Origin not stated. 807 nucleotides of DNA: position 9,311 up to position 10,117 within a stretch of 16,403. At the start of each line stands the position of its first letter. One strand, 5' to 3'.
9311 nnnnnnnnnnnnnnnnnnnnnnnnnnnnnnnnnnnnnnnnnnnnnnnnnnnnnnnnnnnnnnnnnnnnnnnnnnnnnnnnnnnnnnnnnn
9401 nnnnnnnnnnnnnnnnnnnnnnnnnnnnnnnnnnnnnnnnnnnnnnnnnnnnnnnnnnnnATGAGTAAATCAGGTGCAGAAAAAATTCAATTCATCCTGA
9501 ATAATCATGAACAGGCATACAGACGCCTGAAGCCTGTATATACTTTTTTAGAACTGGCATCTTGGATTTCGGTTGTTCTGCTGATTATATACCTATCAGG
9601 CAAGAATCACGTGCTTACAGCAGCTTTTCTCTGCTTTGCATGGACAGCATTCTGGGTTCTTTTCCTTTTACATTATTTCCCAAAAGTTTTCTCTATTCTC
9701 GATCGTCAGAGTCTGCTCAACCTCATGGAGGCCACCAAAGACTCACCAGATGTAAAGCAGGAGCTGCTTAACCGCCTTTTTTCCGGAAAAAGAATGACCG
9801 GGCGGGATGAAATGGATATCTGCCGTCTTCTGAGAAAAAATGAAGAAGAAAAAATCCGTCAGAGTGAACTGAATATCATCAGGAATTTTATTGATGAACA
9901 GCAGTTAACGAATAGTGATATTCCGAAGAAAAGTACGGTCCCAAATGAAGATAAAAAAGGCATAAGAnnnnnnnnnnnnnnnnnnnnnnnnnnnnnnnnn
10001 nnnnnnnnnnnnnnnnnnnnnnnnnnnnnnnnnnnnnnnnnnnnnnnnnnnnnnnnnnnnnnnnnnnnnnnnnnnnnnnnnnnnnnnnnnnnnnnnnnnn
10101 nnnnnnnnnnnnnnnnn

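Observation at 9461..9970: Unassigned two-TM membrane protein next to the FinO-like gene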

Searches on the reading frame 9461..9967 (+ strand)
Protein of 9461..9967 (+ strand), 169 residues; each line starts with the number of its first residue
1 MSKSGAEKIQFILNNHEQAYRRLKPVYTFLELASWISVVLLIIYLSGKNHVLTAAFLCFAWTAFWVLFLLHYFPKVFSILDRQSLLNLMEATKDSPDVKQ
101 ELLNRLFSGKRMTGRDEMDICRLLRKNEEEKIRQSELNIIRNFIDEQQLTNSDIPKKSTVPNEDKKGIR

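Call 4: search_protein_families(library=pfam, proteins=[window:9461-9967:+], max_evalue=1)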
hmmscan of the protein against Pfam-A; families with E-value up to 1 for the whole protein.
window:9461-9967:+ (169 aa): 1 family
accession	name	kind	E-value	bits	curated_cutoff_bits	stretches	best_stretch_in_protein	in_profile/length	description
PF01665.21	Rota_NSP3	-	0.013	15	25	1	88-151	103-163/311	Rotavirus non-structural protein NSP3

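Call 7: search_protein_families(library=ncbifam, proteins=[window:9461-9967:+], max_evalue=1)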
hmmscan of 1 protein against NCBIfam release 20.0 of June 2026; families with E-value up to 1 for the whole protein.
window:9461-9967:+ (169 aa): 0 families

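Call 8: search_protein_families(library=phrogs, proteins=[window:9461-9967:+], max_evalue=1)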
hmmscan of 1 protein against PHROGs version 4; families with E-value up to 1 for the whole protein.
window:9461-9967:+ (169 aa): 2 families
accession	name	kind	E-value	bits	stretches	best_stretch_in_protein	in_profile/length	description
phrog_16790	-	unknown function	0.12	13.5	1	32-69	8-46/48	-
phrog_36371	-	unknown function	0.92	10.4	0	30-47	15-32/44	-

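Call 9: search_protein_families(library=padloc, proteins=[window:9461-9967:+], max_evalue=1)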
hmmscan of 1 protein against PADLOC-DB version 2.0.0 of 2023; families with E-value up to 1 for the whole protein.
window:9461-9967:+ (169 aa): 1 family
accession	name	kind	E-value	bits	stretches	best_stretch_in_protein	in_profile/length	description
PDLC04243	PDC-M01A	-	0.017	11.7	1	88-158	301-372/537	-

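Call 10: search_solved_structures(query=window:9461-9967:+, max_evalue=10)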
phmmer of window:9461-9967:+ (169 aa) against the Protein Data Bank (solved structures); distinct sequences matched with E-value up to 10: 3.
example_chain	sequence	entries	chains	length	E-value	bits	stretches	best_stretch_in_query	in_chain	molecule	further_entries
3hjl_A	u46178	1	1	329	0.044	16.7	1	76-149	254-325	Flagellar motor switch protein fliG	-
1knz_A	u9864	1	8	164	0.31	13.9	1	86-147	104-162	Nonstructural RNA-binding Protein 34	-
7q21_H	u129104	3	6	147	0.71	12.8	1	29-77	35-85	Uncharacterized membrane protein Cgl2017/cg2211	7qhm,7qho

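Call 12: find_homologous_proteins(query=window:9461-9967:+, max_evalue=0.01)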
Query window:9461-9967:+ (169 aa): 58 proteins with E <= 0.01 among 252 candidates.
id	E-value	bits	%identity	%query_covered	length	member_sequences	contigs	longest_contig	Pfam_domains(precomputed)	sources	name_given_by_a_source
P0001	1.5e-104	364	99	100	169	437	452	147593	-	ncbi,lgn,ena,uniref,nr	ncbi:TPA: hypothetical protein J4Q69_001742 [Escherichia coli]|uniref:Protein YafA n=5 Tax=Enterobac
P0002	4.3e-101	353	98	99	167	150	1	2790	-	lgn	-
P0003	1.5e-95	335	99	92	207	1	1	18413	-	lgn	-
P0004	7.8e-92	323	90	100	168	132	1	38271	-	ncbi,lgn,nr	ncbi:hypothetical protein GQ042_004763 [Salmonella enterica]|nr:hypothetical protein [Salmonella ent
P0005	1.9e-88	312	88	100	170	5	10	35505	-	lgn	-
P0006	3.5e-78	279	92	84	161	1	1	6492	-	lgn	-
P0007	2.4e-77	276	80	100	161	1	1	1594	-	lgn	-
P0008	1.2e-72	261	92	78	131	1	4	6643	-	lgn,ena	-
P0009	3.4e-62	227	74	88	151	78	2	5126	-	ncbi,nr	ncbi:hypothetical protein CH196_24040 [Salmonella enterica subsp. enterica serovar Kentucky]|nr:hypo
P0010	1.1e-60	222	99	62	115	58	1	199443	-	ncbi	-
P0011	2.3e-60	221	100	61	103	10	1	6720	-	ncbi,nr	ncbi:hypothetical protein CCV30_004922, partial [Escherichia coli]|nr:hypothetical protein [Escheric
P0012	6.7e-60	219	78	89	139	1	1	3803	-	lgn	-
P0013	2.0e-58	214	92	65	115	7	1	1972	-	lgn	-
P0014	2.7e-58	214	100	60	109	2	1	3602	-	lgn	-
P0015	2.4e-52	195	63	99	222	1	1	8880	-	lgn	-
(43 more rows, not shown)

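Call 20: search_protein_representatives(protein=window:9461-9967:+)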
Query: 169 residues. Proteins with E-value up to 0.001 (for the whole library): 76; up to 1e-10: 39; up to 1e-30: 8. The best 76 are listed.
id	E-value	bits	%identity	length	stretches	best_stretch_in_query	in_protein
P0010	3.4e-61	221.8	98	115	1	1-105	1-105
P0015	7.8e-53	194.7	67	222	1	3-168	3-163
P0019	6.7e-52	191.6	67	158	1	3-169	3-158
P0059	2.8e-46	173.4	98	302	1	47-128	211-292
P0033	6.8e-40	152.6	64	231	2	32-169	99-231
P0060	5.4e-36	140.0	61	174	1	3-128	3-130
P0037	2.2e-35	138.0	66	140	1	51-169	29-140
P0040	3.2e-31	124.4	68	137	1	61-169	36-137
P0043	2.1e-28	115.3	73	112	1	71-166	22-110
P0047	1.4e-23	99.6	76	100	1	89-169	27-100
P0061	2.2e-22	95.7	43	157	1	1-145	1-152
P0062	5.6e-22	94.4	91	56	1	1-55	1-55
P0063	1.5e-21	93.0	56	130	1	3-105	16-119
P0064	4.8e-21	91.4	46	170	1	1-124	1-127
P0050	7.4e-21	90.8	62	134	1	56-146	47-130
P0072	2.4e-15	72.8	36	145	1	1-143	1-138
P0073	5.6e-15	71.6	38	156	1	7-145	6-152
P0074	1.2e-13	67.3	40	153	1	1-147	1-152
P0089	2.4e-09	53.4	31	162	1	6-133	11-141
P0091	1.2e-08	51.1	27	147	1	3-143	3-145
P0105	2.7e-07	46.7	29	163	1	6-147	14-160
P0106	3.1e-07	46.5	33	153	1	6-129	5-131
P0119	1.0e-04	38.3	30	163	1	22-127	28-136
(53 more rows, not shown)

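Call 23: find_encoding_contigs(protein=P0061, flank=6000, max_places=4)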
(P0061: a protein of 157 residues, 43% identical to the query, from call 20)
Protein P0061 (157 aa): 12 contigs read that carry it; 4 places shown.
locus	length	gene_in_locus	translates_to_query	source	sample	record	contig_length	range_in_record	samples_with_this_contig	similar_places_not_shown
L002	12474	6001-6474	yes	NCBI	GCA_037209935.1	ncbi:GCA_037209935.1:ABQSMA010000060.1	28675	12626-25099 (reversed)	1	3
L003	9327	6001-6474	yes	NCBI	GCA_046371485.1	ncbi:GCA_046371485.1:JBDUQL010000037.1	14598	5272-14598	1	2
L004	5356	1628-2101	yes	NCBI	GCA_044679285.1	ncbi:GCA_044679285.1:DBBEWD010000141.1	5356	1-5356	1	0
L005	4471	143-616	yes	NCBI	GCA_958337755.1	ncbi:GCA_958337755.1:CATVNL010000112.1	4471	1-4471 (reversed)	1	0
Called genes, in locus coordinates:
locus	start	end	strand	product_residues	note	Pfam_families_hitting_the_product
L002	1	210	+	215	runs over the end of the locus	PF27685:TraJ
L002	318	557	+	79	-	PF05509:TraY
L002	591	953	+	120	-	PF05513:TraA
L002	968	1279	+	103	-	PF07178:TraL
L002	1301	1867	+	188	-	PF05309:TraE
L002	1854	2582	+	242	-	PF06586:TraK_N, PF23536:TraK_C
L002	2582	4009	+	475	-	PF03743:TrbI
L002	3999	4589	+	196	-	PF07296:TraP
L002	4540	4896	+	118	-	PF10894:DUF2689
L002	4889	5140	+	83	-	-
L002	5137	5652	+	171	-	PF09676:TraV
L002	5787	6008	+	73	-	PF01258:zf-dskA_traR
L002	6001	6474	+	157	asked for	-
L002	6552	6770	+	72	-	-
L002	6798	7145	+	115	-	-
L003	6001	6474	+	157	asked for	-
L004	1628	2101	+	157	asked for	-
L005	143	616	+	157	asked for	-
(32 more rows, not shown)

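Call 24: find_encoding_contigs(protein=P0089, flank=6000, max_places=4)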
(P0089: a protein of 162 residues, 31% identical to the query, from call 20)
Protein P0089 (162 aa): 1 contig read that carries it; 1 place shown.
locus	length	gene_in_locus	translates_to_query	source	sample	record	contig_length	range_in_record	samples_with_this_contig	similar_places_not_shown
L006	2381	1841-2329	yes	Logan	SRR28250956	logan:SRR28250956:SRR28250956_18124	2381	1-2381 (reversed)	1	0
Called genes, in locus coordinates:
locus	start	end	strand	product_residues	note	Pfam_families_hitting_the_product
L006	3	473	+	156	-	?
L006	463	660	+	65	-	-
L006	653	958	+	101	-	-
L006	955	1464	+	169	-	PF09676:TraV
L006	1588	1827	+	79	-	PF01258:zf-dskA_traR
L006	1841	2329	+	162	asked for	-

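Call 25: find_encoding_contigs(protein=P0091, flank=6000, max_places=4)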
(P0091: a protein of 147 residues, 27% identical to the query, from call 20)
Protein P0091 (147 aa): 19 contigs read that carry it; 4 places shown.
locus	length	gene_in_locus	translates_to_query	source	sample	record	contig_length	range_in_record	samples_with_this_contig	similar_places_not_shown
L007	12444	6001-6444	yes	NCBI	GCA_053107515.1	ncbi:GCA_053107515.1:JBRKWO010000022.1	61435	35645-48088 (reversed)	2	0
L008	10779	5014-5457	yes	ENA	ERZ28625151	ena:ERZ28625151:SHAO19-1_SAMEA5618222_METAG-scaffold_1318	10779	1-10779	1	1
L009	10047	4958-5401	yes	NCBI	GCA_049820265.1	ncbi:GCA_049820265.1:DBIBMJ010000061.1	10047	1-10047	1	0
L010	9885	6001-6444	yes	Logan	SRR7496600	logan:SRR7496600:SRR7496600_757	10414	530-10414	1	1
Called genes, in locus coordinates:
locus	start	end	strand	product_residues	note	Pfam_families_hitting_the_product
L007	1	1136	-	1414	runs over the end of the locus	-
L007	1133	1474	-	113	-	PF21983:NikA-like, PF05713:MobC (weak)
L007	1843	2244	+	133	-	-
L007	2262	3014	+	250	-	PF01656:CbiA (weak)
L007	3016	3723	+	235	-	-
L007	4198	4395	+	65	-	-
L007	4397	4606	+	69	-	-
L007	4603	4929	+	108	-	-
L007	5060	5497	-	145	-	PF15919:HicB_lk_antitox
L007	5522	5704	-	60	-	PF07927:HicA_toxin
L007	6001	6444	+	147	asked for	-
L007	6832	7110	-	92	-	-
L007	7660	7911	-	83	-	PF20432:Xre-like-HTH (weak)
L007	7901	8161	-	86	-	-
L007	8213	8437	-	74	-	-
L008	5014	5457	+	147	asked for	-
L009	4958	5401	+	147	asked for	-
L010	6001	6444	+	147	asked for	-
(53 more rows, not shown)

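Call 26: find_encoding_contigs(protein=P0072, flank=6000, max_places=3)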
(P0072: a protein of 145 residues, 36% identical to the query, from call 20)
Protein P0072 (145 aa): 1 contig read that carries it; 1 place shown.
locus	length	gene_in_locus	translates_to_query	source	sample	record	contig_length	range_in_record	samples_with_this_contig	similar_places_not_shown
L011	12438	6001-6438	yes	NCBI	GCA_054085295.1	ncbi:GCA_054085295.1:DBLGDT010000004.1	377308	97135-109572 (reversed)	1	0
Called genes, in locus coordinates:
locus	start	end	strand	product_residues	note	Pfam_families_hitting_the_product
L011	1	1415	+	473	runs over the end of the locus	-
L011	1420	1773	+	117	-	-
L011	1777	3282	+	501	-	PF07916:TraG_N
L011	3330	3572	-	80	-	-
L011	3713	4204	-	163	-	PF05638:T6SS_HCP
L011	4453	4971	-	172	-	PF10908:Tlde1_dom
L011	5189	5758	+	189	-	-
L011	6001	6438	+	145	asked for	-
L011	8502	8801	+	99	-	PF14110:DUF4282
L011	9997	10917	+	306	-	PF12834:Phage_int_SAM_2, PF12835:Integrase_1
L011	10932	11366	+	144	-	-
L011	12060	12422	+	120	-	-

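Call 27: find_encoding_contigs(protein=P0106, flank=6000, max_places=3)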
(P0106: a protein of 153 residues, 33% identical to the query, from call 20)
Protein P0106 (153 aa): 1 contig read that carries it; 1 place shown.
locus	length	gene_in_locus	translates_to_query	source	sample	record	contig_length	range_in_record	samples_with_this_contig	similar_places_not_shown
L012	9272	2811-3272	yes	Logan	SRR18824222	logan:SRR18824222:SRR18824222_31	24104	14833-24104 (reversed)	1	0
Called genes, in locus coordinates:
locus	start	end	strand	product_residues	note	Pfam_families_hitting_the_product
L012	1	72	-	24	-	?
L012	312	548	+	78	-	-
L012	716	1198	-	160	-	-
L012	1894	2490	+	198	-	PF02357:NusG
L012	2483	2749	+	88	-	-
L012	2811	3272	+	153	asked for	-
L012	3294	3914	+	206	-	PF01464:SLT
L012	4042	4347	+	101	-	-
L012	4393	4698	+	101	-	PF05101:VirB3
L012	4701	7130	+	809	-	PF27097:VirB4_TrbE_N, PF03135:CagE_TrbE_VirB, PF19044:P-loop_TraG (faint)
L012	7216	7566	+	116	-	PF05973:Gp49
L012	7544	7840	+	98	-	PF13744:HTH_37, PF13560:HTH_31 (weak), PF01381:HTH_3 (weak)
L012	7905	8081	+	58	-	-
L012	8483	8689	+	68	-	PF09957:VapB_antitoxin (weak)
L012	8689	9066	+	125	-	PF01850:PIN (weak)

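Call 28: find_encoding_contigs(protein=P0073, flank=6000, max_places=3)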
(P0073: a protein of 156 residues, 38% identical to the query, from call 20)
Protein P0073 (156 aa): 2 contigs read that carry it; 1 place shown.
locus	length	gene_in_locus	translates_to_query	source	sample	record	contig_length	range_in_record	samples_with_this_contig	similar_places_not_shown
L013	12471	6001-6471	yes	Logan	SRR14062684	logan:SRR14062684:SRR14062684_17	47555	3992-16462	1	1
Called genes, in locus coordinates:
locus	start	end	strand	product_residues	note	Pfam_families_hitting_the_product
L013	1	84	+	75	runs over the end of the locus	PF05509:TraY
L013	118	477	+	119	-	PF05513:TraA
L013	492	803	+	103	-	PF07178:TraL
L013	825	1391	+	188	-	PF05309:TraE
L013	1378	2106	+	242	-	PF06586:TraK_N, PF23536:TraK_C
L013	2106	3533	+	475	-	PF03743:TrbI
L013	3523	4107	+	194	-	PF07296:TraP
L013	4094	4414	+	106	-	PF10894:DUF2689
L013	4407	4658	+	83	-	-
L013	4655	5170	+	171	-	PF09676:TraV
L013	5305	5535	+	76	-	PF01258:zf-dskA_traR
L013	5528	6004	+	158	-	-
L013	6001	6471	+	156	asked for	-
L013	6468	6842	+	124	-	-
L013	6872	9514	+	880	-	PF11130:TraC_F_IV, PF01935:DUF87 (weak), PF19044:P-loop_TraG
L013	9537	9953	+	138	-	-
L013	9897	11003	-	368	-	-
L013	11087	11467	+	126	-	PF09677:TrbI_Ftype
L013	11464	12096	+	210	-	PF12477:TraW_N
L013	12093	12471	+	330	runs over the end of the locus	PF06834:TraU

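Call 29: find_encoding_contigs(protein=P0119, flank=6000, max_places=3)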
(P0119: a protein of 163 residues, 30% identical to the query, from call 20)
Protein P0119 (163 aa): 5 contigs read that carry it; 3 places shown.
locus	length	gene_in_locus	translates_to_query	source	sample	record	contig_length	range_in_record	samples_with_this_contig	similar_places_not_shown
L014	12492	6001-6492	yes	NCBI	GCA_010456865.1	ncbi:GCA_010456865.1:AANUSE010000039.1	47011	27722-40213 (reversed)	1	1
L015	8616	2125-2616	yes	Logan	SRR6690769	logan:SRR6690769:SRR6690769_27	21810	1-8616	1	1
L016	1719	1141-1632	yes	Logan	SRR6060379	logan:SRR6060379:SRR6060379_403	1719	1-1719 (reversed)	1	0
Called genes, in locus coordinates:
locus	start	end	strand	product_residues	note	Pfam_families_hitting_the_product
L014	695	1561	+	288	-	PF01051:Rep3_N, PF21205:Rep3_C (weak)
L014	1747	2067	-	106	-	-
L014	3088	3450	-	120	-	-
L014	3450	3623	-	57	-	-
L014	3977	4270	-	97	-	PF05016:ParE_toxin (weak)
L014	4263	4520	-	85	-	-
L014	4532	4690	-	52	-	-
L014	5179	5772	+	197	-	PF02357:NusG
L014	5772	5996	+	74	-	-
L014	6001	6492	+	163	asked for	-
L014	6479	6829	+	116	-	-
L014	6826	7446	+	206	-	PF01464:SLT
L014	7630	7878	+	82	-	-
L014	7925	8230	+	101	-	PF05101:VirB3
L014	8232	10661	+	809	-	PF27097:VirB4_TrbE_N, PF03135:CagE_TrbE_VirB, PF19044:P-loop_TraG (faint)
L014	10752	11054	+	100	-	PF09907:HigB_toxin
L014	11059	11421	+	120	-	-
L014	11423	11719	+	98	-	PF13744:HTH_37, PF01381:HTH_3 (weak)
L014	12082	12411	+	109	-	-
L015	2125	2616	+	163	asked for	-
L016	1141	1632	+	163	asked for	-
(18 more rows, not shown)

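Call 30: search_dna_similar(query=P0061, collection=plasmids, mode=protein, max_rows=40, rows=spread, max_evalue=0.001)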
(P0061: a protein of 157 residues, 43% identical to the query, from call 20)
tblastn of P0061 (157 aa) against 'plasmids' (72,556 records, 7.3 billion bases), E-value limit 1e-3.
Records with a match: 3162; places in all: 3542; records where one place covers at least 80% of the query: 2768.
Best place of each record, by identity: 95-99% 341; 90-95% 240; 80-90% 40; 60-80% 642; <60% 1899.
By first word of the organism name: Escherichia 2244; Salmonella 534; Shigella 182; Klebsiella 178; Enterobacter 10; Citrobacter 10; uncultured 1; Apirhabdus 1; Kluyvera 1; Cronobacter 1.
By predicted mobility (MOB-suite, as given by PLSDB): conjugative 3049; mobilizable 80; non-mobilizable 33.
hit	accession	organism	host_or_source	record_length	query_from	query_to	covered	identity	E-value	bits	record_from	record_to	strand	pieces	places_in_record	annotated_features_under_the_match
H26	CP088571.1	Escherichia coli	Homo sapiens,blood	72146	1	157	100%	96.8%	4e-86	281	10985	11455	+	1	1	hypothetical protein | traR: conjugal transfer protein TraR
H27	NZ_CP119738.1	Escherichia coli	bovine,pure culture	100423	1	157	100%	96.8%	8e-86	280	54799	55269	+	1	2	hypothetical protein (x2)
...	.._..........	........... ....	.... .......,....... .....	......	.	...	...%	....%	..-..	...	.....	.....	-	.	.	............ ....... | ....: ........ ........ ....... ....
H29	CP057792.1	Escherichia coli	culture,Pooled pig faecal samples ...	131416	1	157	100%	96.2%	3e-85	279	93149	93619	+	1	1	hypothetical protein | traR: conjugal transfer protein TraR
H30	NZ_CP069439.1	Escherichia coli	Homo sapiens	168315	1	157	100%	96.2%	3e-85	279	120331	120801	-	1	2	hypothetical protein (x2)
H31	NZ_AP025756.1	Escherichia sp. KS167_9B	Bos taurus,feces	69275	1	157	100%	93.0%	2e-81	268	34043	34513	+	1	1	hypothetical protein | traR: conjugal transfer protein TraR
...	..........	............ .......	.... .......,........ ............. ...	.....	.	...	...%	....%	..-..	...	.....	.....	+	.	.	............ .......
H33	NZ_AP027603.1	Escherichia coli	-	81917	1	151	96%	93.4%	1e-78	260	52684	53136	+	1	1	hypothetical protein | traR: conjugal transfer protein TraR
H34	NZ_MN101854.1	Escherichia coli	Homo sapiens,feces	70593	1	157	100%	73.4%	1e-62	214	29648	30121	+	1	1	hypothetical protein | traR: conjugal transfer protein TraR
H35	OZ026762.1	Escherichia coli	-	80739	1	157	100%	73.4%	1e-62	214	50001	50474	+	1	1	yfiA: hypothetical protein | traR: conjugal transfer protein TraR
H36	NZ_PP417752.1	Shigella flexneri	-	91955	1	157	100%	73.4%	1e-62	214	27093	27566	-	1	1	hypothetical protein | traR: conjugal transfer protein TraR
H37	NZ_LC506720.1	Klebsiella pneumoniae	Homo sapiens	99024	1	157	100%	73.4%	1e-62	214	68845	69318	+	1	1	hypothetical protein | traR: conjugal transfer protein TraR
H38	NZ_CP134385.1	Escherichia coli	Homo sapiens,feces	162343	1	157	100%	72.2%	1e-61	211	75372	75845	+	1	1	hypothetical protein | traR: conjugal transfer protein TraR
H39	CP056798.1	Escherichia coli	culture,Freshwater sample from upstream ...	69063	1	157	100%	70.9%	2e-59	205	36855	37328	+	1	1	hypothetical protein | traR: conjugal transfer protein TraR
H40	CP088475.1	Escherichia coli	Homo sapiens,blood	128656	1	155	99%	70.5%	2e-58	202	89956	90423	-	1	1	hypothetical protein | traR: conjugal transfer protein TraR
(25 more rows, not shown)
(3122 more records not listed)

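Call 32: get_annotated_region(hit=H35, flank=3500)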
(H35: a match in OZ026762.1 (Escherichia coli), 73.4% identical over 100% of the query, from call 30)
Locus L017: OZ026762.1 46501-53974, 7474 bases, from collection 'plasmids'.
description: Escherichia coli isolate A10CTX1 genome assembly, plasmid: pA10CTX1-TC-CTX
organism: Escherichia coli (NCBI taxid 562)
taxonomy: Bacteria; Pseudomonadota; Gammaproteobacteria; Enterobacterales; Enterobacteriaceae; Escherichia; Escherichia coli
host: -; source: -; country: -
typing (MOB-suite, as given by PLSDB): conjugative; replicon IncFIA,IncFIC; relaxase MOBF; mating-pair formation MPF_F
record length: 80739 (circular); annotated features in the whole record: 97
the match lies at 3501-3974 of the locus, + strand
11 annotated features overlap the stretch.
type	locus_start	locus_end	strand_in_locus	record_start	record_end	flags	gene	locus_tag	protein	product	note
CDS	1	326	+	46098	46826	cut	traK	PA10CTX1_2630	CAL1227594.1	conjugal F pilus assembly protein TraK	-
CDS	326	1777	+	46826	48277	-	traB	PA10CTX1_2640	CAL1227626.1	conjugal F pilus assembly protein TraB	-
CDS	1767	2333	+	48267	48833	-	traP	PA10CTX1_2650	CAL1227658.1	conjugal transfert protein TraP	-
CDS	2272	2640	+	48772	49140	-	-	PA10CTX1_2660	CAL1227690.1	conjugal transfer protein TrbD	-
CDS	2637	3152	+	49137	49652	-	traV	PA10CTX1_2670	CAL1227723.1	conjugal F pilus assembly protein TraV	-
CDS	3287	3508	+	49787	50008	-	traR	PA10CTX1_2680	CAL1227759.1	conjugal transfer protein TraR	-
CDS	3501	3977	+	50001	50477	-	yfiA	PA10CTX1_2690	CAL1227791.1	hypothetical protein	-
CDS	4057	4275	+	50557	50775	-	-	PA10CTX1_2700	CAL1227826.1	hypothetical protein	-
CDS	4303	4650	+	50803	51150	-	-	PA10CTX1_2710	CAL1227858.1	hypothetical protein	-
CDS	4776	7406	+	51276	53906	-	traC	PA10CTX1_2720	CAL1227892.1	conjugal F pilus assembly protein TraC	-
CDS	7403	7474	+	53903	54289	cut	trbI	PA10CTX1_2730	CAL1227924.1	conjugal F pilus extension/retraction protein TrbI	-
